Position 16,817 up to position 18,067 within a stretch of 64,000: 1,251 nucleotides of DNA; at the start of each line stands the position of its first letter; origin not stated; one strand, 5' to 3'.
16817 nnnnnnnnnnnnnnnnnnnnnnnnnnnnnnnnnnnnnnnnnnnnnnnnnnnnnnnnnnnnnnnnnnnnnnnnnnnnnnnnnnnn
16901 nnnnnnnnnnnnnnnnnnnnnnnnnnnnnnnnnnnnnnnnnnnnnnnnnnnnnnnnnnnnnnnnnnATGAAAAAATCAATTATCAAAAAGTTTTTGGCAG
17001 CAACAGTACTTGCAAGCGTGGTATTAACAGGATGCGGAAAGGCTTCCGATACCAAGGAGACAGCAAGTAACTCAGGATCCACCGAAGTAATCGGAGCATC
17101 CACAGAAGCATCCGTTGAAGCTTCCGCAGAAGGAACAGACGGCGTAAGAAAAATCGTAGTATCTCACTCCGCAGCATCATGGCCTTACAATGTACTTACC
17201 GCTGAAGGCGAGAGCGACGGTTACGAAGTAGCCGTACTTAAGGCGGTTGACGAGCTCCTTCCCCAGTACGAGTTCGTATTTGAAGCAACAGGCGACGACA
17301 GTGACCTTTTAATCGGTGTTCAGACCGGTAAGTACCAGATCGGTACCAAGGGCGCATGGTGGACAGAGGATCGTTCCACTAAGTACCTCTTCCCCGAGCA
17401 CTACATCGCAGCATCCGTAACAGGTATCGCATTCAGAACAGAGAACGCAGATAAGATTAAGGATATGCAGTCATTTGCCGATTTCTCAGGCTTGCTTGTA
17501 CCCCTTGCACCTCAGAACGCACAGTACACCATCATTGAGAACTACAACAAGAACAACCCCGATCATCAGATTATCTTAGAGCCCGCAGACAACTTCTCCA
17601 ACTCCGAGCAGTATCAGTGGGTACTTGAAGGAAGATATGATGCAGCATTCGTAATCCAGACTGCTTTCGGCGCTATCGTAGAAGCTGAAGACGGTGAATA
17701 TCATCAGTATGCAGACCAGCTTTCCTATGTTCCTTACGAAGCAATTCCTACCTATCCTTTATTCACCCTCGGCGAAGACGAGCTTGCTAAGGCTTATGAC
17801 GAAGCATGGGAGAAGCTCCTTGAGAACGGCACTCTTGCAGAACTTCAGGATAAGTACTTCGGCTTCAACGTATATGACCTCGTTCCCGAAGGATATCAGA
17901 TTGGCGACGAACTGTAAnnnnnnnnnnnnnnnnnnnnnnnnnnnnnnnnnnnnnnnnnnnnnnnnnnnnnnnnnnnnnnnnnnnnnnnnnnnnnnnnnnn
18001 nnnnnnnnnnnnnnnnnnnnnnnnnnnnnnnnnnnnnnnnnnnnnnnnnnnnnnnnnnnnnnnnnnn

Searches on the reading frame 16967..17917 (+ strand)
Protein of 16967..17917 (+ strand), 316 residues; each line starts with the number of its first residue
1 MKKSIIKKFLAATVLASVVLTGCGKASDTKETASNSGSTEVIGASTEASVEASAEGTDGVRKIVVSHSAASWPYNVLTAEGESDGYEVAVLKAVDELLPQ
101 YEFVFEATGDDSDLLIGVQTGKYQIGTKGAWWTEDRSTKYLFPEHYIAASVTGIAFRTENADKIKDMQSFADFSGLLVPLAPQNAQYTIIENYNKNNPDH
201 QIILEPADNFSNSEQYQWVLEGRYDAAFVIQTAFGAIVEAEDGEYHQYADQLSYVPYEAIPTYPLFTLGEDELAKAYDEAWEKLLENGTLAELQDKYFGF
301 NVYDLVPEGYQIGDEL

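Call 4: search_protein_families(library=pfam, proteins=[window:16967-17917:+])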
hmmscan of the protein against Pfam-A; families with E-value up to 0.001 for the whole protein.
window:16967-17917:+ (316 aa): 1 family
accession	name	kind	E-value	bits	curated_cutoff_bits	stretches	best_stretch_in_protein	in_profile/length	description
PF00497.25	SBP_bac_3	-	2.1e-16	60.3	26.4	1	63-299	1-131/132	Bacterial extracellular solute-binding proteins, family 3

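Call 10: search_protein_families(library=ncbifam, proteins=[window:16967-17917:+], max_evalue=0.01)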
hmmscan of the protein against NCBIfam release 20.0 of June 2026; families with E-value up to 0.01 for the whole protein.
window:16967-17917:+ (316 aa): 6 families
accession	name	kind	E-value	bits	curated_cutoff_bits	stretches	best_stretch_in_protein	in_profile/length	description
TIGR01096.1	3A0103s03R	subfamily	7.3e-09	35.5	256.35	1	52-298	16-250/250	lysine/arginine/ornithine ABC transporter substrate-binding protein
NF008426.0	PRK11260.1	equivalog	2.3e-06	27.1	312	1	63-302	43-264/266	cystine ABC transporter substrate-binding protein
NF041193.1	lipo_SP0191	subfamily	0.00052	20.1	75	1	7-65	2-57/190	SP0191 family lipoprotein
NF041765.1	ArtJ_Ecoli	equivalog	0.0014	18.3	510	1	52-158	12-116/243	arginine ABC transporter substrate-binding protein ArtJ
NF047408.1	SA0632_fam_LP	equivalog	0.0032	17.1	70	1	7-31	2-25/68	SA0632 family lipoprotein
NF008112.0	PRK10859.1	equivalog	0.0035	15.8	354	1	78-299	58-266/483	membrane-bound lytic murein transglycosylase MltF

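Call 11: find_related_loci(query=window:16967-17917:+, collection=genome_contigs, flank=4000)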
Query window:16967-17917:+ (316 aa) in genome_contigs; peptide patterns used: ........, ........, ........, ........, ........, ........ (x = any residue, [..] = any of these).
289 stretches matched a pattern; 11 encode a relative of the query (tblastn E <= 1e-3); 11 distinct loci.
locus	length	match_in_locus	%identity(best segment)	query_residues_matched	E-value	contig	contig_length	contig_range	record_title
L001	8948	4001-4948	97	1-316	0e+0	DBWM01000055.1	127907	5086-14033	MAG TPA_asm: Myxococcales bacterium UBA1238 UBA1238_contig_12864, whole genome shotgun sequence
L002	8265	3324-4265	87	1-316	0e+0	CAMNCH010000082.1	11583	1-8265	MAG: uncultured Lachnospiraceae bacterium isolate SRR873598_bin.59_metaWRAP_v1.3_MAG genome assembly, contig: NODE.12260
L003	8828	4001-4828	61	38-316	9e-111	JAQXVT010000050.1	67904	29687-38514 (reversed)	MAG: Lachnospiraceae bacterium isolate SUG1567 k141_4250682, whole genome shotgun sequence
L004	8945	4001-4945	52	2-316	2e-102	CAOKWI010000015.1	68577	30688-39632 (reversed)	MAG TPA_asm: uncultured Lachnospiraceae bacterium isolate SRR15730538_bin.30_metawrap_v1.3_MAG genome assembly, contig:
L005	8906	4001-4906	52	10-316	2e-99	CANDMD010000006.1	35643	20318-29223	MAG TPA_asm: uncultured Lachnospiraceae bacterium isolate ERR6760102_bin.10_metawrap_v1.3_MAG genome assembly, contig: E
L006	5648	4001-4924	50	1-316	1e-96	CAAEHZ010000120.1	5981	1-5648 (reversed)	MAG TPA_asm: Lachnospiraceae bacterium, isolate HGM12140, WGS project CAAEHZ010000000 data, contig: ERS473263_3_k99_3824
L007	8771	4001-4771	56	58-316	2e-94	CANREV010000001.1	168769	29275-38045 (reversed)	MAG: uncultured Acetatifactor sp. isolate Lapin-024__bin39 genome assembly, contig: Lapin-024__NODE_47_length_168769_cov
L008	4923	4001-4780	52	43-306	2e-87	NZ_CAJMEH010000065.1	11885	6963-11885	MAG: uncultured Phascolarctobacterium sp. isolate ERR321601-bin.32, whole genome shotgun sequence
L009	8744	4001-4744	50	60-306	3e-77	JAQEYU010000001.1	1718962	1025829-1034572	Enterococcaceae bacterium OF42-14pH9A OF42-14pH9A.Scaf1, whole genome shotgun sequence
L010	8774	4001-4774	48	50-306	1e-75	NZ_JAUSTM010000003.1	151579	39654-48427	Streptococcus moroccensis strain DSM 105143 Ga0480510_03, whole genome shotgun sequence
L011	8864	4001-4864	33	1-299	1e-32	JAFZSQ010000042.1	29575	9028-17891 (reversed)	MAG: Lachnospiraceae bacterium isolate RGIG8061 Water_buffalos_Rumen-1__c538414, whole genome shotgun sequence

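Call 25: search_protein_families(library=pfam, proteins=[L003:2878-3882:+, L003:1218-2396:-, L008:2100-2852:+, L008:2881-3885:+, L008:92-1006:+, L009:2759-3835:+, L009:602-1561:+, L009:1793-2290:+, L003:4941-5741:+, L003:7518-8552:-])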
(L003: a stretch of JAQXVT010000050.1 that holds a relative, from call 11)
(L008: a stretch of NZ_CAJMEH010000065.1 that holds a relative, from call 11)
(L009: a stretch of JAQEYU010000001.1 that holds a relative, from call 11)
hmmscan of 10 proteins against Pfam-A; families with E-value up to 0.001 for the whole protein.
L003:2878-3882:+ (334 aa): 1 family
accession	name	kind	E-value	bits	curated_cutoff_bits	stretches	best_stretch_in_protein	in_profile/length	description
PF01208.23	URO-D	-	1.1e-19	71.1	23.9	1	75-332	96-346/346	Uroporphyrinogen decarboxylase (URO-D)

L003:1218-2396:- (392 aa): 12 families
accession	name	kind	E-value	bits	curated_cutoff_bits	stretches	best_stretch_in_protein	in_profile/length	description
PF00326.27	Peptidase_S9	-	1.9e-17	63.9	22.6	1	180-383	2-208/213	Prolyl oligopeptidase family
PF12146.15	Hydrolase_4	-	1.2e-16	61.2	27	1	167-282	6-117/239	Serine aminopeptidase, S33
PF11578.13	DUF3237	-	3.2e-12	46.8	24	1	2-84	4-84/149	Protein of unknown function (DUF3237)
PF00561.26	Abhydrolase_1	-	2.9e-10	40.7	25.8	1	166-274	1-102/245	alpha/beta hydrolase fold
PF05448.18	AXE1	-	1.5e-09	37.5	21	1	146-210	63-126/321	Acetyl xylan esterase (AXE1)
PF01738.24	DLH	-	6.2e-09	36.2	21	1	155-371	4-194/217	Dienelactone hydrolase family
PF02230.22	Abhydrolase_2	-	6.6e-07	29.8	23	0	323-367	155-203/217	Phospholipase/Carboxylesterase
PF07859.19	Abhydrolase_3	-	1.1e-06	29.1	25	1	223-365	50-208/210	alpha/beta hydrolase fold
PF02129.25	Peptidase_S15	-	6.5e-06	26.5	23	1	151-274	4-128/262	X-Pro dipeptidyl-peptidase (S15 family)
PF06500.17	FrsA-like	-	6.4e-05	22.3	22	1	132-270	160-294/414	Esterase FrsA-like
PF20434.5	BD-FAE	-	0.00013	22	26.8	0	218-260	63-108/215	BD-FAE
PF05728.18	UPF0227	-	0.00074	19.9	21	0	215-369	32-176/187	Uncharacterised protein family (UPF0227)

L008:2100-2852:+ (250 aa): 10 families
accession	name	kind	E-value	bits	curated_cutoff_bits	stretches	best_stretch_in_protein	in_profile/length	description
PF00005.33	ABC_tran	-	2.8e-35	122.3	25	1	17-168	1-137/137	ABC transporter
PF13304.12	AAA_21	-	6.7e-11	43.2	27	2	31-61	3-36/304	AAA domain, putative AbiEii toxin, Type IV TA system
PF02463.25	SMC_N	-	9e-09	35.5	40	1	28-212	25-213/220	RecF/RecN/SMC N terminal domain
PF13166.12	AAA_13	-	5.6e-07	29.1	36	1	157-208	526-580/713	AAA domain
PF13476.12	AAA_23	-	3.4e-05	25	27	1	21-135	14-120/201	AAA domain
PF25199.1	nSTAND_NTPase5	-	4.1e-05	23.9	34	0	22-46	36-60/145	Novel STAND NTPase 5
PF09818.15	ABC_ATPase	-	0.00015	21.3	23.2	0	22-48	75-100/283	P-loop domain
PF13191.12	AAA_16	-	0.00023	22.2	32.6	0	28-55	25-53/167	AAA ATPase domain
PF13245.12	AAA_19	-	0.00049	20.7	25.1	0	26-127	10-72/134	AAA domain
PF13555.12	AAA_29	-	0.00059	20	27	0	19-47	14-42/61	P-loop containing region of AAA domain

L008:2881-3885:+ (334 aa): 1 family
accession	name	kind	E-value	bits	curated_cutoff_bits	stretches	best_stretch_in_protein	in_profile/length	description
PF01208.23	URO-D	-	2.7e-17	63.2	23.9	1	84-327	99-339/346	Uroporphyrinogen decarboxylase (URO-D)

L008:92-1006:+ (304 aa): 0 families

L009:2759-3835:+ (358 aa): 1 family
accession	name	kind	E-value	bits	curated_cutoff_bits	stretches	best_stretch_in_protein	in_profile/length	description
PF01208.23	URO-D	-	2.2e-15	57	23.9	1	26-344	6-343/346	Uroporphyrinogen decarboxylase (URO-D)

L009:602-1561:+ (319 aa): 1 family
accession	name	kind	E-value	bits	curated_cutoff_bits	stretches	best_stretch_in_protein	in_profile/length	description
PF01040.23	UbiA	-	1.2e-23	84.1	34.2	1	19-269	2-218/250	UbiA prenyltransferase family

L009:1793-2290:+ (165 aa): 0 families

L003:4941-5741:+ (266 aa): 1 family
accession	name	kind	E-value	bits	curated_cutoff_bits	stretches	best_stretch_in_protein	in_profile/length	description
PF00528.27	BPD_transp_1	-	7.8e-20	71.8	26.4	1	60-240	1-172/184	Binding-protein-dependent transport system inner membrane component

L003:7518-8552:- (344 aa): 1 family
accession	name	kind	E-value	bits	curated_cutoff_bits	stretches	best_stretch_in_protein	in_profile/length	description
PF00528.27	BPD_transp_1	-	7.4e-19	68.6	26.4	1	158-335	2-180/184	Binding-protein-dependent transport system inner membrane component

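Call 42: search_protein_families(library=pfam, proteins=[L011:160-1335:+, L011:1682-2965:+, L011:3018-3950:+, L011:3986-4912:+, L011:4926-5642:+, L011:5639-6400:+, L010:2900-3901:+, L010:1759-2592:+, L010:6288-8543:+])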
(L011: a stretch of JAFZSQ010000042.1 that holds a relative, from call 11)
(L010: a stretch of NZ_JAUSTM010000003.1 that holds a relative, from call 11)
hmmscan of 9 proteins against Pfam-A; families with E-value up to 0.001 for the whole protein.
L011:160-1335:+ (391 aa): 1 family
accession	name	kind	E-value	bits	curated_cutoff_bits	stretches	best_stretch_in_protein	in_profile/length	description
PF00155.27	Aminotran_1_2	-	6.3e-48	164.2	19.7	1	41-385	10-360/361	Aminotransferase class I and II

L011:1682-2965:+ (427 aa): 5 families
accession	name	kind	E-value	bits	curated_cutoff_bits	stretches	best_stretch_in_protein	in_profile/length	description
PF01053.26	Cys_Met_Meta_PP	-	6.6e-136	453.3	27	1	7-423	1-380/381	Cys/Met metabolism PLP-dependent enzyme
PF00155.27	Aminotran_1_2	-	1.6e-11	44.5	19.7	1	34-223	17-234/361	Aminotransferase class I and II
PF01041.23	DegT_DnrJ_EryC1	-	1.9e-08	34.4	19.8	1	64-190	26-154/360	DegT/DnrJ/EryC1/StrS aminotransferase family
PF00266.25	Aminotran_5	-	2.1e-05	24.1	21.5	1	135-217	127-210/371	Aminotransferase class-V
PF01212.27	Beta_elim_lyase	-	7.6e-05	22.6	27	1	63-184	33-169/288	Beta-eliminating lyase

L011:3018-3950:+ (310 aa): 1 family
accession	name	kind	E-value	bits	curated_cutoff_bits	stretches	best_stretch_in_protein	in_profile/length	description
PF00291.31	PALP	-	2.3e-79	267.2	35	1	11-297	4-295/295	Pyridoxal-phosphate dependent enzyme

L011:3986-4912:+ (308 aa): 1 family
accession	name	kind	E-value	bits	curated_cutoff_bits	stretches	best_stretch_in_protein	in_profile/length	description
PF00497.25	SBP_bac_3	-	7e-29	100.7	26.4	1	67-293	2-131/132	Bacterial extracellular solute-binding proteins, family 3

L011:4926-5642:+ (238 aa): 1 family
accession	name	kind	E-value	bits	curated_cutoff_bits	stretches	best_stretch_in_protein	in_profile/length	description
PF00528.27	BPD_transp_1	-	1.8e-17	64.1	26.4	1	36-231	2-184/184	Binding-protein-dependent transport system inner membrane component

L011:5639-6400:+ (253 aa): 6 families
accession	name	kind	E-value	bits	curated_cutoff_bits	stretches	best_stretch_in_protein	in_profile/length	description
PF00005.33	ABC_tran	-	3.8e-35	121.9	25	1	17-168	1-137/137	ABC transporter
PF13304.12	AAA_21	-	4.3e-11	43.9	27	1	145-199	243-300/304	AAA domain, putative AbiEii toxin, Type IV TA system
PF02463.25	SMC_N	-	2.5e-07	30.8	40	1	26-205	23-205/220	RecF/RecN/SMC N terminal domain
PF13401.12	AAA_22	-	0.00026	21.8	27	1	28-71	6-45/130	AAA domain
PF03193.22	RsgA_GTPase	-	0.00083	19.7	30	0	13-48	93-127/174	RsgA GTPase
PF13555.12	AAA_29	-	0.0009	19.4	27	0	17-44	12-39/61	P-loop containing region of AAA domain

L010:2900-3901:+ (333 aa): 1 family
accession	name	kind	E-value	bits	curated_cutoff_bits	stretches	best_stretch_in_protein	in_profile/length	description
PF01208.23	URO-D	-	2.2e-14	53.7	23.9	1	76-333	93-344/346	Uroporphyrinogen decarboxylase (URO-D)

L010:1759-2592:+ (277 aa): 7 families
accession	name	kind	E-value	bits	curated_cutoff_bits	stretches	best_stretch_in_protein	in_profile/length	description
PF00005.33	ABC_tran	-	2.3e-34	119.3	25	1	43-193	2-137/137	ABC transporter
PF13304.12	AAA_21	-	1.9e-12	48.3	27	1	104-223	166-299/304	AAA domain, putative AbiEii toxin, Type IV TA system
PF02463.25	SMC_N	-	4.4e-08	33.3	40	1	52-232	24-207/220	RecF/RecN/SMC N terminal domain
PF13166.12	AAA_13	-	0.0001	21.6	36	0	182-234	526-581/713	AAA domain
PF09818.15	ABC_ATPase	-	0.00053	19.5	23.2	0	164-225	157-218/283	P-loop domain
PF25199.1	nSTAND_NTPase5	-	0.00063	20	34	0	50-89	39-78/145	Novel STAND NTPase 5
PF13191.12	AAA_16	-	0.00096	20.1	32.6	0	51-92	21-63/167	AAA ATPase domain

L010:6288-8543:+ (751 aa): 6 families
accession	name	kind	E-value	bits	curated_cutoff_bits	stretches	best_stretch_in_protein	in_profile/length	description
PF04262.19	Glu_cys_ligase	-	6.9e-77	259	27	2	11-246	8-261/372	Glutamate-cysteine ligase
PF18419.6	ATP-grasp_6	-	3.6e-23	81.4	25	1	421-473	2-54/54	ATP-grasp-like domain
PF08443.16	RimK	-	1.8e-09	38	21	1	479-586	2-106/188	RimK-like ATP-grasp domain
PF14397.11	ATPgrasp_ST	-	1.9e-07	31.1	31.4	1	476-537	17-81/278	Sugar-transfer associated ATP-grasp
PF02655.19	ATP-grasp_3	-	1.9e-06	28.5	23.2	1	479-610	2-102/160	ATP-grasp domain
PF07478.18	Dala_Dala_lig_C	-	0.0004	20.4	24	1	510-583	30-99/204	D-ala D-ala ligase C-terminus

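Call 47: search_protein_families(library=pfam, proteins=[L004:4973-6025:+, L004:5995-7227:+, L004:7309-8025:+, L004:8125-8868:+, L004:2595-3398:+, L004:1302-2468:+, L007:4793-5791:+, L007:1814-2593:+, L006:1611-3254:+])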
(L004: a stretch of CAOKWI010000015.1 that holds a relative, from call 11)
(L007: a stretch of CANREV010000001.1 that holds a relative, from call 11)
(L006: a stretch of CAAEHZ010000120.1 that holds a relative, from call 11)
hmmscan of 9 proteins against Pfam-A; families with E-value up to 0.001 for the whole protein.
L004:4973-6025:+ (350 aa): 1 family
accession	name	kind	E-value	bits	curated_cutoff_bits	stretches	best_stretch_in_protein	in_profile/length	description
PF01208.23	URO-D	-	2.2e-13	50.4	23.9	1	120-343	124-339/346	Uroporphyrinogen decarboxylase (URO-D)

L004:5995-7227:+ (410 aa): 3 families
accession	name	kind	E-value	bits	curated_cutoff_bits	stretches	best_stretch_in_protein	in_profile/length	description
PF01053.26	Cys_Met_Meta_PP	-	1.5e-141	471.8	27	1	31-403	1-380/381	Cys/Met metabolism PLP-dependent enzyme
PF00155.27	Aminotran_1_2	-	2.7e-06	27.3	19.7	1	74-201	43-189/361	Aminotransferase class I and II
PF00266.25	Aminotran_5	-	5.4e-06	26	21.5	1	106-225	79-204/371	Aminotransferase class-V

L004:7309-8025:+ (238 aa): 1 family
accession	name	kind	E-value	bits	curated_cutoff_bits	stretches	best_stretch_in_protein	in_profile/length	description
PF00528.27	BPD_transp_1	-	6.4e-20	72.1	26.4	1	38-228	2-183/184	Binding-protein-dependent transport system inner membrane component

L004:8125-8868:+ (247 aa): 1 family
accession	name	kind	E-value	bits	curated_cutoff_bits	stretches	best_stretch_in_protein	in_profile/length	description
PF00528.27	BPD_transp_1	-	1.4e-20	74.2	26.4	1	45-239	3-183/184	Binding-protein-dependent transport system inner membrane component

L004:2595-3398:+ (267 aa): 1 family
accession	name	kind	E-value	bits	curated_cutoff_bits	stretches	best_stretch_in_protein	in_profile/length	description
PF19498.4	DUF6033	-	8.1e-78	261.4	25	1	59-266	1-204/205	Protein of unknown function (DUF6033)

L004:1302-2468:+ (388 aa): 2 families
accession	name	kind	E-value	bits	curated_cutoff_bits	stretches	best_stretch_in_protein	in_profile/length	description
PF09811.14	Yae1_N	-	2.1e-05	24.5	27.5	0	322-348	5-31/39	Essential protein Yae1, N terminal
PF04754.18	Transposase_31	-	4.6e-05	23.5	21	0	164-221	105-159/203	Putative transposase, YhgA-like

L007:4793-5791:+ (332 aa): 1 family
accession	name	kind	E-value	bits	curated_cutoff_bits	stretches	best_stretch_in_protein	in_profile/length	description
PF01208.23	URO-D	-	4.2e-16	59.4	23.9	1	78-322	99-336/346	Uroporphyrinogen decarboxylase (URO-D)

L007:1814-2593:+ (259 aa): 0 families

L006:1611-3254:+ (547 aa): 4 families
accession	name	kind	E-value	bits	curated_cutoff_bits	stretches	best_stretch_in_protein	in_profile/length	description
PF00664.28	ABC_membrane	-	9.3e-43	147.3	28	1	27-297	2-273/274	ABC transporter transmembrane region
PF00005.33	ABC_tran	-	7.1e-28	98.4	25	1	356-503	1-137/137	ABC transporter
PF13304.12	AAA_21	-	3.4e-05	24.5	27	0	464-531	227-298/304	AAA domain, putative AbiEii toxin, Type IV TA system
PF02463.25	SMC_N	-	7.8e-05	22.6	40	1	436-533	113-199/220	RecF/RecN/SMC N terminal domain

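Call 49: find_related_loci(query=A3, collection=metagenome_contigs, flank=5000)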
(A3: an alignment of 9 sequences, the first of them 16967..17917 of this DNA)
Query A3 (316 aa) in metagenome_contigs; peptide patterns used: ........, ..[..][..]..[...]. (x = any residue, [..] = any of these).
600 stretches matched a pattern (row limit reached: there are more); 354 encode a relative of the query (tblastn E <= 1e-3); the best 80 are kept; 80 distinct loci.
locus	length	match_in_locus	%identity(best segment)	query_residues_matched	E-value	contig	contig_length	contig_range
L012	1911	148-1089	90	1-316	0e+0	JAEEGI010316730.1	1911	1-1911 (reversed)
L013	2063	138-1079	90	1-316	0e+0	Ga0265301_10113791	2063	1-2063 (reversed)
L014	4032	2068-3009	87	1-316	0e+0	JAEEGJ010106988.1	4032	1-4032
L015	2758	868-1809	81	1-316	0e+0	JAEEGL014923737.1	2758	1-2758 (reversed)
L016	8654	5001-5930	80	1-316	5e-171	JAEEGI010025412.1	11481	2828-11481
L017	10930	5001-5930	80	1-316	5e-171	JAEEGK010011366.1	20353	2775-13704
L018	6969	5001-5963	60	1-316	1e-122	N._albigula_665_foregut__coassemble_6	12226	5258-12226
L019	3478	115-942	61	38-316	1e-113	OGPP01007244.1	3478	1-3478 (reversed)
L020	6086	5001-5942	52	3-316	1e-104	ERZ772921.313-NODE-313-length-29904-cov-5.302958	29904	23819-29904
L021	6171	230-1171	52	3-316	1e-104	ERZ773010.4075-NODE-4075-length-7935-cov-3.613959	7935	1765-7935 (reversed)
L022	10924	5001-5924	52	10-316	1e-99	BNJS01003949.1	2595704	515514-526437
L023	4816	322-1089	58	60-316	1e-99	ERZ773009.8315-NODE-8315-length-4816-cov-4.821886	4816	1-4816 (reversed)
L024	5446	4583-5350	58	60-316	2e-99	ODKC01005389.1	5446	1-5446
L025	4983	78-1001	51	10-316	6e-99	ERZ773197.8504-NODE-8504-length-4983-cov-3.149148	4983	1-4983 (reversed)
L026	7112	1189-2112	51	10-316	8e-99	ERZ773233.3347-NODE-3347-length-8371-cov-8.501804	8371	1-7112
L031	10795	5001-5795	56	41-306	3e-95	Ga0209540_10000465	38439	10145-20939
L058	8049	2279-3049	53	51-308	2e-87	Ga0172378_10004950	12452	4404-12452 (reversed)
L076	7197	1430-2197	52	51-306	2e-82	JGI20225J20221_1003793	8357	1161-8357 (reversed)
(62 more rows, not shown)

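Call 68: search_solved_structures(query=window:16967-17917:+, max_evalue=0.001)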
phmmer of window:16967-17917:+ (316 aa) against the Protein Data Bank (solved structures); distinct sequences matched with E-value up to 0.001: 9.
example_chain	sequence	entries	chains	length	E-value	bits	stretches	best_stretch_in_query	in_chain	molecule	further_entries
4c0r_A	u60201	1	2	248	8.1e-16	61.6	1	79-301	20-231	PUTATIVE AMINO ACID BINDING PROTEIN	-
4eq9_A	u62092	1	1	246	1.6e-12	50.7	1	61-300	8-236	ABC transporter substrate-binding protein-amino acid transport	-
4gvo_A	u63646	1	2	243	5.5e-11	45.7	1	77-301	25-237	Lmo2349 protein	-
2o1m_A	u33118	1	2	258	2.5e-08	37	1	59-300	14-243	Probable amino-acid ABC transporter extracellular-binding protein ytmK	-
5t0w_A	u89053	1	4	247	7.3e-07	32.2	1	69-298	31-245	AncCDT-1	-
5tuj_C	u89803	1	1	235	8.2e-07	32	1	69-298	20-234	Ancestral protein CDT-Anc1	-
6a80_A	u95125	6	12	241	1.5e-05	27.9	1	75-307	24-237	Putative amino acid-binding periplasmic ABC transporter protein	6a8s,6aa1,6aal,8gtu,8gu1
4zv1_A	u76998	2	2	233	5.9e-05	25.9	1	69-299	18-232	AncQR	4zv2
2pvu_A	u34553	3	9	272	0.00018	24.4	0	42-151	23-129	ArtJ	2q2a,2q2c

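Call 79: search_protein_families(library=pfam, proteins=[L058:1148-2194:+, L058:3154-4014:+, L058:6229-7413:+, L076:326-1324:+, L076:4451-5602:+, L076:5592-6770:+, L031:3868-4860:+, L018:2251-4434:+])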
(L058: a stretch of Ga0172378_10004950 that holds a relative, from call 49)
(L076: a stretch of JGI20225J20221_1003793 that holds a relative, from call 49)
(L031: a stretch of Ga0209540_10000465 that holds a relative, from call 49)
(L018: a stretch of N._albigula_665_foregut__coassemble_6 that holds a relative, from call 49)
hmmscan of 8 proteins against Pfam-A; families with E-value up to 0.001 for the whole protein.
L058:1148-2194:+ (348 aa): 1 family
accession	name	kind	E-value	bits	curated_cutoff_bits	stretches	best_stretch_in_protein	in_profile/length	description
PF01208.23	URO-D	-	4.1e-20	72.5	23.9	1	91-345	98-346/346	Uroporphyrinogen decarboxylase (URO-D)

L058:3154-4014:+ (286 aa): 1 family
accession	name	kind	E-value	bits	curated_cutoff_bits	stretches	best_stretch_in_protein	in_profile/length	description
PF00497.25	SBP_bac_3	-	2.8e-20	72.9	26.4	1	45-278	4-132/132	Bacterial extracellular solute-binding proteins, family 3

L058:6229-7413:+ (394 aa): 1 family
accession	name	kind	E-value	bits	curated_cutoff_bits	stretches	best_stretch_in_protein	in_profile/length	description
PF01053.26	Cys_Met_Meta_PP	-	5.6e-139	463.4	27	1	11-382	2-380/381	Cys/Met metabolism PLP-dependent enzyme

L076:326-1324:+ (332 aa): 1 family
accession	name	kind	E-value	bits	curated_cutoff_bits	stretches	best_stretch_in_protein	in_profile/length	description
PF01208.23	URO-D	-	1.6e-18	67.3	23.9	1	79-329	100-343/346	Uroporphyrinogen decarboxylase (URO-D)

L076:4451-5602:+ (383 aa): 5 families
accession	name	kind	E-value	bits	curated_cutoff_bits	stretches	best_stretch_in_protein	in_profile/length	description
PF01053.26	Cys_Met_Meta_PP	-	9.1e-142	472.6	27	1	5-375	2-380/381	Cys/Met metabolism PLP-dependent enzyme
PF00155.27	Aminotran_1_2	-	3.5e-10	40.1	19.7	1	51-174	48-190/361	Aminotransferase class I and II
PF00266.25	Aminotran_5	-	1.6e-08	34.4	21.5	1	38-197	36-203/371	Aminotransferase class-V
PF01041.23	DegT_DnrJ_EryC1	-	2e-05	24.4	19.8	1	49-170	24-146/360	DegT/DnrJ/EryC1/StrS aminotransferase family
PF02347.22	GDC-P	-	0.0002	20.8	26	1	87-193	154-257/429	Glycine cleavage system P-protein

L076:5592-6770:+ (392 aa): 1 family
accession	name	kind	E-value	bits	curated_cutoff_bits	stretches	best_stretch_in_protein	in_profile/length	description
PF00155.27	Aminotran_1_2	-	4.3e-37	128.6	19.7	1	36-381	8-358/361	Aminotransferase class I and II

L031:3868-4860:+ (330 aa): 1 family
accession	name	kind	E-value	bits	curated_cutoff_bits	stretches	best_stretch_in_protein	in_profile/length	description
PF01208.23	URO-D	-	3.6e-18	66.1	23.9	1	74-321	97-337/346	Uroporphyrinogen decarboxylase (URO-D)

L018:2251-4434:+ (727 aa): 3 families
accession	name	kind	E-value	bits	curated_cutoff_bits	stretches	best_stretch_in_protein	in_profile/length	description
PF07745.19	Glyco_hydro_53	-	2.7e-117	392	24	1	125-489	1-340/340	Glycosyl hydrolase family 53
PF07532.17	Big_4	-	4.2e-09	36.2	22.1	1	508-564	4-57/59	Bacterial Ig-like domain (group 4)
PF00150.24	Cellulase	-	2.3e-05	24.5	23.5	1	143-294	17-158/272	Cellulase (glycosyl hydrolase family 5)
